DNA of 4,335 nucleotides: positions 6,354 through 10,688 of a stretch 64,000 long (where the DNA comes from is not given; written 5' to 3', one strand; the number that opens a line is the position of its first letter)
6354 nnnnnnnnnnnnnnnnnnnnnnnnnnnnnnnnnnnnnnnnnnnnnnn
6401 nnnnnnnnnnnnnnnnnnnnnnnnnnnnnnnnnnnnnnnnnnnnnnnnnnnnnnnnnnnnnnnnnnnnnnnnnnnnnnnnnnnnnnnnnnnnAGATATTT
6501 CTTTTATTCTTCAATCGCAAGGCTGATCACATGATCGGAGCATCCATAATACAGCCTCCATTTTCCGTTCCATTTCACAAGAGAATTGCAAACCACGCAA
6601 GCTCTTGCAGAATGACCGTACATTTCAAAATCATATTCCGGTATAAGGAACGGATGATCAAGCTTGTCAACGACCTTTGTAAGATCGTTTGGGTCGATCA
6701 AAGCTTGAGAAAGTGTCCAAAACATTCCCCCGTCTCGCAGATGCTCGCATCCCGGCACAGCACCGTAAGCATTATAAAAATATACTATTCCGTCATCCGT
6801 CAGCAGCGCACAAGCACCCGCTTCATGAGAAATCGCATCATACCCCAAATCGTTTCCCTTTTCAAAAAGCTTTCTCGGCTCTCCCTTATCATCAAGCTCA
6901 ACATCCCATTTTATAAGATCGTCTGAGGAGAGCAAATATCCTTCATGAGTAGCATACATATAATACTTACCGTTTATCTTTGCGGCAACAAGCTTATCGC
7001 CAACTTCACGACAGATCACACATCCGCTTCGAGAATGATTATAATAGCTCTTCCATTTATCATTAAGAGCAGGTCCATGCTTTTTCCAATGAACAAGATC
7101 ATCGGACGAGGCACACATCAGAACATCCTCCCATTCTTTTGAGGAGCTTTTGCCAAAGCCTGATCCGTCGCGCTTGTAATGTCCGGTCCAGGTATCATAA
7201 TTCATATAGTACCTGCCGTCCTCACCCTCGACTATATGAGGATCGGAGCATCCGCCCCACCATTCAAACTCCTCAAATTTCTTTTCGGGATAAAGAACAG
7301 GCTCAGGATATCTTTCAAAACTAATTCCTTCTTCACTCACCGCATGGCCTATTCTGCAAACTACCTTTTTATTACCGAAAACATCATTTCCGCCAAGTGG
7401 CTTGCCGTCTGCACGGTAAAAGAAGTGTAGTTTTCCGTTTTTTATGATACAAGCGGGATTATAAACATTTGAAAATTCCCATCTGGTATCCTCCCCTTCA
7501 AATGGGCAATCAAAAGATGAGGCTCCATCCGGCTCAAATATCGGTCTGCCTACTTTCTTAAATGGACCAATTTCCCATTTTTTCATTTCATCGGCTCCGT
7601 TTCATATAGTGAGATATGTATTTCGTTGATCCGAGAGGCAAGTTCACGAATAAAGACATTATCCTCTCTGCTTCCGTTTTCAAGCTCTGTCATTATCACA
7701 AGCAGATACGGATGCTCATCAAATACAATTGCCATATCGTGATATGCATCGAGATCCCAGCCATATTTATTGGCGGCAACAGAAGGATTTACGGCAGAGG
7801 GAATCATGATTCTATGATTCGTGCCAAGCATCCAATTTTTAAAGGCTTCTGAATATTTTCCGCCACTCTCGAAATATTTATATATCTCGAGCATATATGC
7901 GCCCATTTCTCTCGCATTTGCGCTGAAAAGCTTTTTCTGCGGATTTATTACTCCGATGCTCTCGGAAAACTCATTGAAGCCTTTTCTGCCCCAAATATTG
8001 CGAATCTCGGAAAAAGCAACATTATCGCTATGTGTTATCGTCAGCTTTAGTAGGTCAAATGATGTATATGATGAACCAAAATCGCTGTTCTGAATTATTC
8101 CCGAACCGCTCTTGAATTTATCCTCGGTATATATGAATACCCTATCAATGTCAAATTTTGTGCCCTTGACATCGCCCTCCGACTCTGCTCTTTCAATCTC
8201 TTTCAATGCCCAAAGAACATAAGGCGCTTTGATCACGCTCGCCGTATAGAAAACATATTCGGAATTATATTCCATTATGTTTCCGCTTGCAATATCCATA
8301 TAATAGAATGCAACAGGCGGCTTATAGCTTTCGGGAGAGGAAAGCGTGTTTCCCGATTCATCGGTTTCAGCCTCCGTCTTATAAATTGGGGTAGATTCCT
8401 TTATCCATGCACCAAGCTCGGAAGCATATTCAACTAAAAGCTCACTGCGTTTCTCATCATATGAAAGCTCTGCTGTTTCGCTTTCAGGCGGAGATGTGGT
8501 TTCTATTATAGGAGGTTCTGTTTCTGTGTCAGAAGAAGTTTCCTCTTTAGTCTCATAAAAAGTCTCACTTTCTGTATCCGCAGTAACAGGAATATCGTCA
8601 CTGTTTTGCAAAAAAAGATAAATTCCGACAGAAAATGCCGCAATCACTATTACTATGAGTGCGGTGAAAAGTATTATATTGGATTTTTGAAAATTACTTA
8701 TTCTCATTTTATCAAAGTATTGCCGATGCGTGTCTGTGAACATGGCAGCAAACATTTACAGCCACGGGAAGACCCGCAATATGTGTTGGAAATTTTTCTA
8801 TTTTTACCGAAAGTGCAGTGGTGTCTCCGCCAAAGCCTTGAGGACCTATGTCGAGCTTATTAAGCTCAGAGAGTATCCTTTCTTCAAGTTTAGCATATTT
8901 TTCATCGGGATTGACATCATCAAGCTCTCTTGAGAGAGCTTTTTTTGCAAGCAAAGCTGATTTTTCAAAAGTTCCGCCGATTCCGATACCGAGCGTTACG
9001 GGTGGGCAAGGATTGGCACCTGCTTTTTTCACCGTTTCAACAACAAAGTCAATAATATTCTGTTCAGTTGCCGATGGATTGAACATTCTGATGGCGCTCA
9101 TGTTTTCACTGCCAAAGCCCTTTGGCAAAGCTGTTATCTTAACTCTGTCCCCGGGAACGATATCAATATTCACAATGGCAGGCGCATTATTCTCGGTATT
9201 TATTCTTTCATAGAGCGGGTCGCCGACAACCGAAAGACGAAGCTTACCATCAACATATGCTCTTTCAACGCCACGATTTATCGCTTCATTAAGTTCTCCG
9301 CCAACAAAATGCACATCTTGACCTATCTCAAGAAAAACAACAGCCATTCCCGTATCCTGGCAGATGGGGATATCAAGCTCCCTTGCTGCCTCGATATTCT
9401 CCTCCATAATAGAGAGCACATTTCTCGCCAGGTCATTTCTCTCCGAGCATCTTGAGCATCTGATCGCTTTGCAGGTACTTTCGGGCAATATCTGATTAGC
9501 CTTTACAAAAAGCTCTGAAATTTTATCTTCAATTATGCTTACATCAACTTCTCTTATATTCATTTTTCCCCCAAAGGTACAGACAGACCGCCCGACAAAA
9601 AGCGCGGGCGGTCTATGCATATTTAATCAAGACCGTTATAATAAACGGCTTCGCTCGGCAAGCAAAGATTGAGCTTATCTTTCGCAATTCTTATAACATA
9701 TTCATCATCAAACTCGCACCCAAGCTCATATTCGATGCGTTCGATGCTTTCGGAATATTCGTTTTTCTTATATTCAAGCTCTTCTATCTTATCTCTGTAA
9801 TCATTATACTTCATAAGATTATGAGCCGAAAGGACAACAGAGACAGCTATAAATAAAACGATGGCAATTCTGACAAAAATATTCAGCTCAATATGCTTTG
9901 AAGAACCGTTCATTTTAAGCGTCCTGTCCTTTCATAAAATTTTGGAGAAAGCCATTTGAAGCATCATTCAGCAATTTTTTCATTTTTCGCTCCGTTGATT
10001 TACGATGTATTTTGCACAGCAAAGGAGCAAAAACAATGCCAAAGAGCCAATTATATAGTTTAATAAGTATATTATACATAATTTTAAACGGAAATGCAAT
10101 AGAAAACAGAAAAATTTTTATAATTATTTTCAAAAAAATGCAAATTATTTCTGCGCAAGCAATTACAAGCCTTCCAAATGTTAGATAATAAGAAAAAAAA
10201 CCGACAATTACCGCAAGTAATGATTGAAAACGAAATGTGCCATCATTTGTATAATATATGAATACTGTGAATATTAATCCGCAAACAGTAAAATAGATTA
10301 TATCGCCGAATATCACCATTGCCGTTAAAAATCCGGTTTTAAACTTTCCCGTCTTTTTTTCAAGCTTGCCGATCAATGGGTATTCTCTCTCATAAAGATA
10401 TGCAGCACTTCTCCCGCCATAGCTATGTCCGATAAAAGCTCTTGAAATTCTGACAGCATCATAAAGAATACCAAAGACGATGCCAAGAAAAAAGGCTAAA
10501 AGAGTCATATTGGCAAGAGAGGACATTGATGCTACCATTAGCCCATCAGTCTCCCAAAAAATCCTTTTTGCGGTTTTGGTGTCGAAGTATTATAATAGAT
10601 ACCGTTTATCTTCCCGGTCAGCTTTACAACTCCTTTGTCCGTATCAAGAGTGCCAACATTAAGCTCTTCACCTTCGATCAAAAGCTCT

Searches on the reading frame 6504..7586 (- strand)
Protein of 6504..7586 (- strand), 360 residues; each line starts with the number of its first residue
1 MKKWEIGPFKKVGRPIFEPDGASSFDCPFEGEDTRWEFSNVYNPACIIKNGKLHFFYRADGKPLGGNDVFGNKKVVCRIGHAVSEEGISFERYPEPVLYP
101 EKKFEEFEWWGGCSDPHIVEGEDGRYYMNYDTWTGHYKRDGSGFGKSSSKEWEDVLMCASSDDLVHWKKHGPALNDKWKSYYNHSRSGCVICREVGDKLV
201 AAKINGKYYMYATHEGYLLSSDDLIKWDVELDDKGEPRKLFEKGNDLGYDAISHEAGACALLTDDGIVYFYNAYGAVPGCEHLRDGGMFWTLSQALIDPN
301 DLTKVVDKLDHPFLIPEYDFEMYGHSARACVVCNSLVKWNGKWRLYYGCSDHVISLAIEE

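Call 28: search_protein_families(library=pfam, proteins=[window:6504-7586:-], max_evalue=0.00001)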
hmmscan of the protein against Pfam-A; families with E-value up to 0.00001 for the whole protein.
window:6504-7586:- (360 aa): 1 family
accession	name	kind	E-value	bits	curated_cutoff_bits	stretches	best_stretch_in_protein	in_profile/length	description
PF04041.19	Glyco_hydro_130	-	4.4e-24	85.4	26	1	28-358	23-308/320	beta-1,4-mannooligosaccharide phosphorylase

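Call 76: search_solved_structures(query=window:6504-7586:-, max_evalue=0.00001)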
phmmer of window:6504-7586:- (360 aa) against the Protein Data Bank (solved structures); distinct sequences matched with E-value up to 0.00001: 8.
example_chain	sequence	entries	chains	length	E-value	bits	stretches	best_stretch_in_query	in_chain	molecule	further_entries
3r67_A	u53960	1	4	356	4.9e-58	200.4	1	14-358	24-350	putative Glycosidase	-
4onz_A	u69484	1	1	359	2.2e-57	198.2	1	3-358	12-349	putative glycoside hydrolase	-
3taw_A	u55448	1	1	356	1.2e-56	195.8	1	14-359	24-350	Hypothetical glycoside hydrolase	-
3qc2_A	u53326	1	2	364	1.4e-53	185.8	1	3-358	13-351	glycosyl hydrolase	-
5a7v_B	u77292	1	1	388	1.6e-53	185.6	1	3-358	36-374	PUTATIVE GLYCOSIDASE PH117-RELATED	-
5a7v_A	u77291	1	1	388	1.6e-53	185.6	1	3-358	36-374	PUTATIVE GLYCOSIDASE PH117-RELATED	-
7fip_A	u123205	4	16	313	8e-22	81.2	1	33-358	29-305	Beta-1,2-mannobiose phosphorylase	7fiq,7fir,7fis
9fj8_A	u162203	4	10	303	9.4e-20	74.3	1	33-176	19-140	1,2-beta-oligomannan phosphorylase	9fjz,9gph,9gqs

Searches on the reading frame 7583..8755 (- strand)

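Call 28: search_protein_families(library=pfam, proteins=[window:7583-8755:-], max_evalue=0.00001)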
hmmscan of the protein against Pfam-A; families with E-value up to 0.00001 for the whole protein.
window:7583-8755:- (390 aa): 1 family
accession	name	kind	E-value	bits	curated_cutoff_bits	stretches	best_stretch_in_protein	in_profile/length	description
PF13354.11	Beta-lactamase2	-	3.7e-27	95.5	22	1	150-356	2-214/214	Beta-lactamase enzyme family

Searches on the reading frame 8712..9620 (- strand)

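Call 28: search_protein_families(library=pfam, proteins=[window:8712-9620:-], max_evalue=0.00001)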
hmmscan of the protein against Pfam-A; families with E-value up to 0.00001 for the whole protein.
window:8712-9620:- (302 aa): 1 family
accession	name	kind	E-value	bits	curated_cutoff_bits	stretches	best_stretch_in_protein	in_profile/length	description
PF05681.19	Fumerase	-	8e-111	370.1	25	1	32-300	2-269/270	Fumarate hydratase (Fumerase)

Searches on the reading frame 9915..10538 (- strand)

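Call 28: search_protein_families(library=pfam, proteins=[window:9915-10538:-], max_evalue=0.00001)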
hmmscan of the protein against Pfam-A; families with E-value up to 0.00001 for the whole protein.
window:9915-10538:- (207 aa): 1 family
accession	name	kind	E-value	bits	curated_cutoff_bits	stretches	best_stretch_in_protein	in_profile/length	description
PF09578.15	Spore_YabQ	-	2.6e-09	37.6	27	1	73-122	30-79/79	Spore cortex protein YabQ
